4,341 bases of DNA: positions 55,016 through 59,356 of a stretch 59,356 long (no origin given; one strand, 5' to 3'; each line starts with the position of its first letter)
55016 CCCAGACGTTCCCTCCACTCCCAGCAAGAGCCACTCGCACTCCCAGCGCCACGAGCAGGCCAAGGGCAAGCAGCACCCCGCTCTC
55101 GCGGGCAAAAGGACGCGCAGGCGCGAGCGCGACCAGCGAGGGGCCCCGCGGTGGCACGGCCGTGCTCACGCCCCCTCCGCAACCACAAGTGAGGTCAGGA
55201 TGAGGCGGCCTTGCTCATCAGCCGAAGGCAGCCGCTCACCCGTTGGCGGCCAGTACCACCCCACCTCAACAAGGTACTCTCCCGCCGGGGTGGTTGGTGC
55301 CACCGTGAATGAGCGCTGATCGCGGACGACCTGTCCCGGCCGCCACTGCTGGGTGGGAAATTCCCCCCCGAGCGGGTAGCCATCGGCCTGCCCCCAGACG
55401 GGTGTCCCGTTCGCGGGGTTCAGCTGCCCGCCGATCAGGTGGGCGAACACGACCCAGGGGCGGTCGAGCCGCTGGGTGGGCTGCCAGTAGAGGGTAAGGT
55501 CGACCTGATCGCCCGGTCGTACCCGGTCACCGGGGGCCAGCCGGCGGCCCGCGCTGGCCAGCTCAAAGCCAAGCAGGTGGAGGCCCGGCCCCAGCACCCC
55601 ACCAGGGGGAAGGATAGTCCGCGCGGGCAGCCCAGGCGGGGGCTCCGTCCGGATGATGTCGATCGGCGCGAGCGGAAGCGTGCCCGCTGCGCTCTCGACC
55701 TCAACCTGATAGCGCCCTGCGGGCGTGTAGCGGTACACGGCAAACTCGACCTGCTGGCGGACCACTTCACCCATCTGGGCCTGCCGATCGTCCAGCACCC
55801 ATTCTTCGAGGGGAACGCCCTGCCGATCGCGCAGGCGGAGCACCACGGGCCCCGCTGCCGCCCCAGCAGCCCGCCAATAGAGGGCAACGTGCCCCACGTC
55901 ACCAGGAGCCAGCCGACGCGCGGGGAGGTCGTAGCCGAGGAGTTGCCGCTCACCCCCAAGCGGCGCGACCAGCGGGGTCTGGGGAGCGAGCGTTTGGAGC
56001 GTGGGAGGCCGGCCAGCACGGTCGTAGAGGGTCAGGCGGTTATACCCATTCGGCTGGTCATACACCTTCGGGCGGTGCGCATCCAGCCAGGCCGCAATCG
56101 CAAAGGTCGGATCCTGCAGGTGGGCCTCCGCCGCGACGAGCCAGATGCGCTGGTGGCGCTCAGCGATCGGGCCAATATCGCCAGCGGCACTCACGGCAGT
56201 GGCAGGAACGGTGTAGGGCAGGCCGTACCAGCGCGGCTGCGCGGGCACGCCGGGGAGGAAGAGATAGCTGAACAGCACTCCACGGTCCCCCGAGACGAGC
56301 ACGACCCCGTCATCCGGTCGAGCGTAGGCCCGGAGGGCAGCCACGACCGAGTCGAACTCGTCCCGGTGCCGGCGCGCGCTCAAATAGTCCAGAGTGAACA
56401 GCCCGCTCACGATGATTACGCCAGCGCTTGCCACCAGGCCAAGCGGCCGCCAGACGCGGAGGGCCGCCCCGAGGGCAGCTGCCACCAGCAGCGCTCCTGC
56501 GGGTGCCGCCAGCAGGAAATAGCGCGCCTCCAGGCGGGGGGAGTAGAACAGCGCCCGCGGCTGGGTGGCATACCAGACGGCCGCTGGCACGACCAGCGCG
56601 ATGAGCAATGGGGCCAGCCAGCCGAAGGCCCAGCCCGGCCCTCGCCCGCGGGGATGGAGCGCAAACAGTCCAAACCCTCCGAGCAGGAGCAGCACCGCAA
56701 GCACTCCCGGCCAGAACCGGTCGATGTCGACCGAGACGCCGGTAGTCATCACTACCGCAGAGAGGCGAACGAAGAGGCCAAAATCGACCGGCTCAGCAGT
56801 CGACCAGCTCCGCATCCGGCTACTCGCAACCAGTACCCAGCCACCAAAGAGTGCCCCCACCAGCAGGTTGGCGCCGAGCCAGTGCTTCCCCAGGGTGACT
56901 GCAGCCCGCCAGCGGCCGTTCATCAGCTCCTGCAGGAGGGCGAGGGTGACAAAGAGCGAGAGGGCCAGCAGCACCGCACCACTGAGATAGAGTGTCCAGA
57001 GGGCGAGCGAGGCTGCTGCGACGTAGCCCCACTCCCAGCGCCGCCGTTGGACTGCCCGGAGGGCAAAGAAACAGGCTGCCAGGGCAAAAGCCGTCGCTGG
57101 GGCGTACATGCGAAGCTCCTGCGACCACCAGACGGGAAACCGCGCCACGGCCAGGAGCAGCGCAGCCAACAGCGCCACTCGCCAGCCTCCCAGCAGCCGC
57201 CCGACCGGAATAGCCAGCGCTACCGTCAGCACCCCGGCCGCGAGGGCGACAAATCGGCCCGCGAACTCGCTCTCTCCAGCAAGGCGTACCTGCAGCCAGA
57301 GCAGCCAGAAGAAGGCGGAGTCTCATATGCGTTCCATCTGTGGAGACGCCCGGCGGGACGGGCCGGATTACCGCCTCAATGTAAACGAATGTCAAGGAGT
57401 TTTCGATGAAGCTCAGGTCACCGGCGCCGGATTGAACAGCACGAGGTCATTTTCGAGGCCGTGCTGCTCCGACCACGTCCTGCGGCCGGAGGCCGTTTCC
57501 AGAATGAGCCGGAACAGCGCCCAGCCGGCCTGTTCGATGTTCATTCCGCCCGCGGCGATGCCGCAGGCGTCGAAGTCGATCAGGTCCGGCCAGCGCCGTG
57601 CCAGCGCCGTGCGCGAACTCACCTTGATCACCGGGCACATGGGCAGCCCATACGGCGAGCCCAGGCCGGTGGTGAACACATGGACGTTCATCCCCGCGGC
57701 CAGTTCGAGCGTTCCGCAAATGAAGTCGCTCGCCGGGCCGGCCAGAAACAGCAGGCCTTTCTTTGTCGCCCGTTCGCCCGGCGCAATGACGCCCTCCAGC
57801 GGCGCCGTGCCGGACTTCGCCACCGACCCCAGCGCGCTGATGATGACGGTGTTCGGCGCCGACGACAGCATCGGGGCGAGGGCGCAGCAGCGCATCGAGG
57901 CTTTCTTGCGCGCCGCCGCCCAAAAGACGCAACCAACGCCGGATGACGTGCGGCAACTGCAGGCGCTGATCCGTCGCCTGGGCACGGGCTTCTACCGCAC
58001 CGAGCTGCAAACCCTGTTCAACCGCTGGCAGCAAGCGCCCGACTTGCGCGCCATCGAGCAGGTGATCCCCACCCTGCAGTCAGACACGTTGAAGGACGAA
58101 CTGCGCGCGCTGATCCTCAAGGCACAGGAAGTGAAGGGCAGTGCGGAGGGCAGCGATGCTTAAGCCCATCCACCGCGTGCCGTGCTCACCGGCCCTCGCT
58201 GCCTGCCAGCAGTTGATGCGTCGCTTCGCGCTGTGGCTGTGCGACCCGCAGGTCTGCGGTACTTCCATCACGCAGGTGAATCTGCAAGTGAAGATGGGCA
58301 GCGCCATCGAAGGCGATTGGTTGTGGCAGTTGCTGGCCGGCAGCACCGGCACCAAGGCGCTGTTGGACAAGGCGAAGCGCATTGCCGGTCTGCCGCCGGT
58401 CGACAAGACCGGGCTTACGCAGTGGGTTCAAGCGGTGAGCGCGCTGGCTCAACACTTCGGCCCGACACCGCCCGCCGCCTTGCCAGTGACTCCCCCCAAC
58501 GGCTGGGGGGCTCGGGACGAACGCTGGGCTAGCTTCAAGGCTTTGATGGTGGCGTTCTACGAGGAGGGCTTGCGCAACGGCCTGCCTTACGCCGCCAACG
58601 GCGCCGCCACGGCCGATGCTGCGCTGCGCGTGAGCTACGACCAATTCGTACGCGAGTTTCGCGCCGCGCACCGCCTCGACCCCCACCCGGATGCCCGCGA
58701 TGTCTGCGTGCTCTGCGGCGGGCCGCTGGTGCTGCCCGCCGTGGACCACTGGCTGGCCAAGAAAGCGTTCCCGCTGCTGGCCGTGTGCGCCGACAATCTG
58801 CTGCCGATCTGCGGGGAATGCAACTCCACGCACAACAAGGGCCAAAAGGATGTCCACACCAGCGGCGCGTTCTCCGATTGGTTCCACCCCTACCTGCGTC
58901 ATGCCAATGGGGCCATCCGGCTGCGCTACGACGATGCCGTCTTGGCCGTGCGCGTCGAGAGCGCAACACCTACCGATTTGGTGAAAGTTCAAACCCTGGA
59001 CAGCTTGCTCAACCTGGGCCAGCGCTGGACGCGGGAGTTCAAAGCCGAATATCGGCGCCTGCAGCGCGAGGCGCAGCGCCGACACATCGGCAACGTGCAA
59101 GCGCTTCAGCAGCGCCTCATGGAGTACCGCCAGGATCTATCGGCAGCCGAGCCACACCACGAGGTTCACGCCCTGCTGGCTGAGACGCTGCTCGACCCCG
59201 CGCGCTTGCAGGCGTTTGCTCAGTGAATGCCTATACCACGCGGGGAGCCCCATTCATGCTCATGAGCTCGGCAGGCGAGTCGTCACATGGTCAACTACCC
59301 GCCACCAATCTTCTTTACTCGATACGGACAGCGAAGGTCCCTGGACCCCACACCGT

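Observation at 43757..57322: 13.5-kb translationally coupled operon of six giant GT-C-like membrane proteins plus a methyltransferase: candidate undescribed envelope-glycan assembly system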

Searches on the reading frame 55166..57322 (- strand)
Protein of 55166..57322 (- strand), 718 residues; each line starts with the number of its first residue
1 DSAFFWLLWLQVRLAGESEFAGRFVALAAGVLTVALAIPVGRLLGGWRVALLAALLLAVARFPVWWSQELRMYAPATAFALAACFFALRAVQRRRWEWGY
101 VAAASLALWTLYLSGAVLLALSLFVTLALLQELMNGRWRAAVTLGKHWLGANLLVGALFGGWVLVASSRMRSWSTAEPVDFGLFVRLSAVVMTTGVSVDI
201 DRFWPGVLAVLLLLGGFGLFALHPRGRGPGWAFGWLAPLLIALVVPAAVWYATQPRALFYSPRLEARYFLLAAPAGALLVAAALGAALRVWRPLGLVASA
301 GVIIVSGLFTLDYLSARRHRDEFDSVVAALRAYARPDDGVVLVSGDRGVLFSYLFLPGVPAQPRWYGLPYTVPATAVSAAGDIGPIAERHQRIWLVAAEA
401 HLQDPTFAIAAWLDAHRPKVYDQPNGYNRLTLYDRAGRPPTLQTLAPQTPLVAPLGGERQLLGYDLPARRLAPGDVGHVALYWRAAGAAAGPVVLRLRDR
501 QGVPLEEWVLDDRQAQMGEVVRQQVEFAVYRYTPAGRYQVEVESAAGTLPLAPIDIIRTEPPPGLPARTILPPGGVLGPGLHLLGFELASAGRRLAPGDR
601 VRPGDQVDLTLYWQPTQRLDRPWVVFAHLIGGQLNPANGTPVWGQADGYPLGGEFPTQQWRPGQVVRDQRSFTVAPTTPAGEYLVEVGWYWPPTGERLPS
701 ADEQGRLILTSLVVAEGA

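Call 5: search_protein_families(library=pfam, proteins=[window:55166-57322:-], max_evalue=0.01)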
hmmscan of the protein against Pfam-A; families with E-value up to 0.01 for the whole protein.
window:55166-57322:- (718 aa): 2 families
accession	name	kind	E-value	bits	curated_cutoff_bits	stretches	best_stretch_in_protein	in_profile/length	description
PF13231.12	PMT_2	-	1.3e-12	48.6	26.1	1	4-155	6-150/160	Dolichyl-phosphate-mannose-protein mannosyltransferase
PF01835.25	MG2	-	0.00018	22.3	32.8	0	484-544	27-82/96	MG2 domain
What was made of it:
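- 55166..57322 (-): G1: PMT_2 (ArnT/PMT-like) GT-C enzyme. Here it is 5'-truncated and lacks TM1 and the WWDEG...DVHPP catalytic loop. Pfam PMT_2 E=1.3e-12 (call 5).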

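Call 6: search_protein_families(library=ncbifam, proteins=[window:55166-57322:-], max_evalue=0.01)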
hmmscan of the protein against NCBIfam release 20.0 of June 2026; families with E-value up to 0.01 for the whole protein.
window:55166-57322:- (718 aa): 1 family
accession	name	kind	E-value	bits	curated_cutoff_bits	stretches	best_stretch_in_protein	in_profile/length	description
TIGR03663.1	TIGR03663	subfamily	1.8e-06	27.3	126.25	1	11-128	62-177/435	flippase activity-associated protein Agl23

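Call 15: search_solved_structures(query=window:55166-57322:-, max_evalue=1)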
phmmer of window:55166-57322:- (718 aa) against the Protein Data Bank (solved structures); distinct sequences matched with E-value up to 1: 3.
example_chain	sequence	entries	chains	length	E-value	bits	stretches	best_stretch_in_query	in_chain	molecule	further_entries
7um5_A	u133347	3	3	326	0.088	14.2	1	118-188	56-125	5-hydroxytryptamine receptor 5A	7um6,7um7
6khk_A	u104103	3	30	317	0.29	12.4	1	608-686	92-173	Hydrolase, alpha/beta domain protein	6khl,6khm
8kgg_R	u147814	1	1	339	0.91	10.8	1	68-115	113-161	Putative P2Y purinoceptor 10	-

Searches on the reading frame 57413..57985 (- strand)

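Call 8: search_protein_families(library=pfam, proteins=[window:57413-57985:-], max_evalue=0.001)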
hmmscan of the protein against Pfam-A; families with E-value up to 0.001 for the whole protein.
window:57413-57985:- (190 aa): 1 family
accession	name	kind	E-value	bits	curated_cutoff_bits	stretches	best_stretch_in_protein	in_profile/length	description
PF20629.2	GD_AH_C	-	2.9e-43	148.4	26.8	1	46-187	100-240/242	D-galactarate/Altronate dehydratase, C-terminal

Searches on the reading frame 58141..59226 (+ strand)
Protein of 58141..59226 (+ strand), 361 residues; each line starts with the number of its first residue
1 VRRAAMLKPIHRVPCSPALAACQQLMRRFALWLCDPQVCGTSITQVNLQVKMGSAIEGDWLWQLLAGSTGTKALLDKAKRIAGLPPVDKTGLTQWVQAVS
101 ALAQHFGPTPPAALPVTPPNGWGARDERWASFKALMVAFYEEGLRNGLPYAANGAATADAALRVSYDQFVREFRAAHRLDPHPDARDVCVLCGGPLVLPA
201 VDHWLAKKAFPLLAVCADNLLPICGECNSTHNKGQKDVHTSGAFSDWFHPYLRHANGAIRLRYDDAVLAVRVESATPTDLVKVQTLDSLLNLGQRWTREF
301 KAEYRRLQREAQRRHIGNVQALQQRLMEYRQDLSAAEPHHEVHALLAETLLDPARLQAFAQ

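Call 8: search_protein_families(library=pfam, proteins=[window:58141-59226:+], max_evalue=0.001)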
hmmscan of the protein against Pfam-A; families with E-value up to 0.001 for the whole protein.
window:58141-59226:+ (361 aa): 0 families

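Call 67: find_encoding_contigs(protein=window:58141-59226:+, flank=6000, max_places=3)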
Protein window:58141-59226:+ (361 aa): no gene with exactly this product is on record in the collection.

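Call 76: search_protein_families(library=ncbifam, proteins=[window:58141-59226:+], max_evalue=1)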
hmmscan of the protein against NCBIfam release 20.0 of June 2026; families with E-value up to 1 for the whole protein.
window:58141-59226:+ (361 aa): 0 families

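Call 84: search_dna_similar(query=window:58141-59226:+, collection=plasmids, mode=protein, max_rows=8)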
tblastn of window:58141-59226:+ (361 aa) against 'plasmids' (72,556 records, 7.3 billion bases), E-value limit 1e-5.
Records with a match: 1; places in all: 1; records where one place covers at least 80% of the query: 0.
Best place of each record, by identity: <60% 1.
By first word of the organism name: Bacillus 1.
By predicted mobility (MOB-suite, as given by PLSDB): non-mobilizable 1.
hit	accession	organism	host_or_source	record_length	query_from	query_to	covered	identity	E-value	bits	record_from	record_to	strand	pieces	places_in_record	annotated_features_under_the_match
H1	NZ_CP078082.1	Bacillus tropicus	Cell culture,soil sample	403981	201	359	44%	23.8%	2e-7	61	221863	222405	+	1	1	hypothetical protein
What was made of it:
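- Tried and rejected: A plasmid search for the odd ORF beyond the junction gave only one weak hit (call 84).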
